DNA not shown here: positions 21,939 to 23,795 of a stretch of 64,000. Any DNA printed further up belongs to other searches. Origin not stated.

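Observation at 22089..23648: WGR-domain protein with histone-H1-like KPAAK linker and novel Cys-motif C-terminal domain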

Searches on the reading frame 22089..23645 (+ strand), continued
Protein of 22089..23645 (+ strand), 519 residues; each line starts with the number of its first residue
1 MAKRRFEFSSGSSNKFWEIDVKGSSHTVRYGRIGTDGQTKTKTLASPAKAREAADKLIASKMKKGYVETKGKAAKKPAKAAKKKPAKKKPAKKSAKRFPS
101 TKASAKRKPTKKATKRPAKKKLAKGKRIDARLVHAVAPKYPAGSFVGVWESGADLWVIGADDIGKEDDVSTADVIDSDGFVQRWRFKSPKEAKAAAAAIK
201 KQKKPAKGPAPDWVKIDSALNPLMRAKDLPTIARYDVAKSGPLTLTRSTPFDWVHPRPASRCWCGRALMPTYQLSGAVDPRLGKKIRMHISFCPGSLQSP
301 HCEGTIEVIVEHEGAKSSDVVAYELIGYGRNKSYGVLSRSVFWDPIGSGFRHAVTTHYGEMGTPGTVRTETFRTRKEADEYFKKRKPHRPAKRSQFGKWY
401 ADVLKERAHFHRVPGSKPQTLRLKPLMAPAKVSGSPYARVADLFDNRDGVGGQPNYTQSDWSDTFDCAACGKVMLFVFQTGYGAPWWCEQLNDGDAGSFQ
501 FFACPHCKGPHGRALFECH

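Call 76: list_cluster_members(proteins=[P0006, P0048, P0049, P0051, P0053, P0054, P0055, P0056, P0058, P0059])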
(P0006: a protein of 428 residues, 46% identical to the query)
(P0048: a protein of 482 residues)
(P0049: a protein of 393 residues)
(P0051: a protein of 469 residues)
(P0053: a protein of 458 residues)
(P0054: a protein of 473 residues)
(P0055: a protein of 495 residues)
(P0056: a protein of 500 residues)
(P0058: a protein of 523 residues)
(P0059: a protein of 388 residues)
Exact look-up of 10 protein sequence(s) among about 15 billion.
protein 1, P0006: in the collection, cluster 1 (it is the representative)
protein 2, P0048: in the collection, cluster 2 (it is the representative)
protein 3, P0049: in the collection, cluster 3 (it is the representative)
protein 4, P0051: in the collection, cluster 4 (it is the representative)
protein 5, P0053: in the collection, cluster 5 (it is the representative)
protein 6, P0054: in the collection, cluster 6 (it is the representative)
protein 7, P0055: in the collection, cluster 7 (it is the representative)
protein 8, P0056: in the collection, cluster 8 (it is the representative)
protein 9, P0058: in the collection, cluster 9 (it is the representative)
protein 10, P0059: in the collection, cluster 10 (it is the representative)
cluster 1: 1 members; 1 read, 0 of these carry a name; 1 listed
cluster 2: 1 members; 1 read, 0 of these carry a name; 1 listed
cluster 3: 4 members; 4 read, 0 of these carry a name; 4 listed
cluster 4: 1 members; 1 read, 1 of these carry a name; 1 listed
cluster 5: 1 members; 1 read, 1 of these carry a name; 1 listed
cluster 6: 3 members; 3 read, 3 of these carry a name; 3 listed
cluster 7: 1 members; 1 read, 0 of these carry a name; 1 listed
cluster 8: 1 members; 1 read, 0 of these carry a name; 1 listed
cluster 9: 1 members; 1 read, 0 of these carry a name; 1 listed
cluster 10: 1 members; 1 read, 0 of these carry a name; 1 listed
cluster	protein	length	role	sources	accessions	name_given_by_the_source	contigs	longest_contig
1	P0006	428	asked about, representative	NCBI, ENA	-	-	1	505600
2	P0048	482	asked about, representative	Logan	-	-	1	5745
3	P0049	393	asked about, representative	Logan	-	-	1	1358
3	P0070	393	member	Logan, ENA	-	-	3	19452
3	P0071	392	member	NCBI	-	-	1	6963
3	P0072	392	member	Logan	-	-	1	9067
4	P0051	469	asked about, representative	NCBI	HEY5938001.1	MAG TPA: WGR domain-containing protein [Kofleriaceae bacterium]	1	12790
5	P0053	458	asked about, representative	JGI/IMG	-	predicted DNA-binding WGR domain protein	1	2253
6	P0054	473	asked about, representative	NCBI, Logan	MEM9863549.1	MAG: WGR domain-containing protein [Myxococcota bacterium]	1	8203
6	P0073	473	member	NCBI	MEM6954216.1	MAG: WGR domain-containing protein [Myxococcota bacterium]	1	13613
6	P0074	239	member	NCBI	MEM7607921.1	MAG: WGR domain-containing protein, partial [Myxococcota bacterium]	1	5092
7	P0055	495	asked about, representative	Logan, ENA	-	-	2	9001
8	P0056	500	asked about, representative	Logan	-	-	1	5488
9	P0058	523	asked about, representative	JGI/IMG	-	-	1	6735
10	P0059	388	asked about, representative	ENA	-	-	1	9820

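Call 80: find_encoding_contigs(protein=P0073, flank=5000, max_places=1)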
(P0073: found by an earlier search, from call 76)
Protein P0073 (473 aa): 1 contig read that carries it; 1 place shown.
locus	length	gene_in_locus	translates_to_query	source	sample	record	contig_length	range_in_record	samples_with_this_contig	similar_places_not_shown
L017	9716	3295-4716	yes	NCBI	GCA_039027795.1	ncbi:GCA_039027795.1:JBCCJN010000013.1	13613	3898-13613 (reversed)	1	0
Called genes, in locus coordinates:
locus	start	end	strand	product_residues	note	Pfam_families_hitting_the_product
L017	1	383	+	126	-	?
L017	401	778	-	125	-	-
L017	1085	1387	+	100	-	PF09527:ATPase_gene1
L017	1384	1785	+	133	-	-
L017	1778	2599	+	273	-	PF00119:ATP-synt_A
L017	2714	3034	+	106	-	PF00137:ATP-synt_C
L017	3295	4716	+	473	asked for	PF05406:WGR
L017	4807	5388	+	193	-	PF06175:MiaE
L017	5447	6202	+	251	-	PF10502:Peptidase_S26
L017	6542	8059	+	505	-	PF19864:Radical_SAM_N2, PF04055:Radical_SAM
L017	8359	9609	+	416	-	PF13510:Fer2_4, PF00890:FAD_binding_2 (weak), PF01266:DAO (faint), PF07992:Pyr_redox_2, PF12831:FAD_oxidored, PF13450:NAD_binding_8 (weak)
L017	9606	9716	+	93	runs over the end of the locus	PF17806:SO_alpha_A3, PF04324:Fer2_BFD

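Call 81: find_encoding_contigs(protein=P0070, flank=5000, max_places=1)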
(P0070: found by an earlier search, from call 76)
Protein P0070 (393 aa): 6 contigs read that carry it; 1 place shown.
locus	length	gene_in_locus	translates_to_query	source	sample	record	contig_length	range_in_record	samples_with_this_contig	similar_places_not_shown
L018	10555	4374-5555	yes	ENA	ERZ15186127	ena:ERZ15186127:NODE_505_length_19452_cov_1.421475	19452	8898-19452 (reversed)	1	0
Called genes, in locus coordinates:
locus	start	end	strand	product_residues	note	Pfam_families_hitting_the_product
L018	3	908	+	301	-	?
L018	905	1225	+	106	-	PF05362:Lon_C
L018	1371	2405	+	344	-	PF08450:SGL (faint)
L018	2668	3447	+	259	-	PF20033:DUF6438 (faint)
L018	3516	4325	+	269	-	-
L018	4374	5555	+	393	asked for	-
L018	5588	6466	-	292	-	PF00989:PAS (faint), PF13188:PAS_8 (weak), PF08448:PAS_4, PF13426:PAS_9, PF01740:STAS, PF13466:STAS_2 (weak)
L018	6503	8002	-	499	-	PF00246:Peptidase_M14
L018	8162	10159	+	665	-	PF00432:Prenyltrans (faint), PF13249:SQHop_cyclase_N, PF13243:SQHop_cyclase_C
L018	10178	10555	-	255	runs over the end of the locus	-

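Call 86: search_protein_families(library=padloc, proteins=[window:22089-23645:+], max_evalue=0.01)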
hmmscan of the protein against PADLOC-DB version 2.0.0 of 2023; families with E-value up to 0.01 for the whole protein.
window:22089-23645:+ (519 aa): 1 family
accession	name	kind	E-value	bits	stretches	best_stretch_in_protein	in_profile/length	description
PDLC02973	WGR_XIII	-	7.9e-09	32.5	1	5-120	8-124/973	-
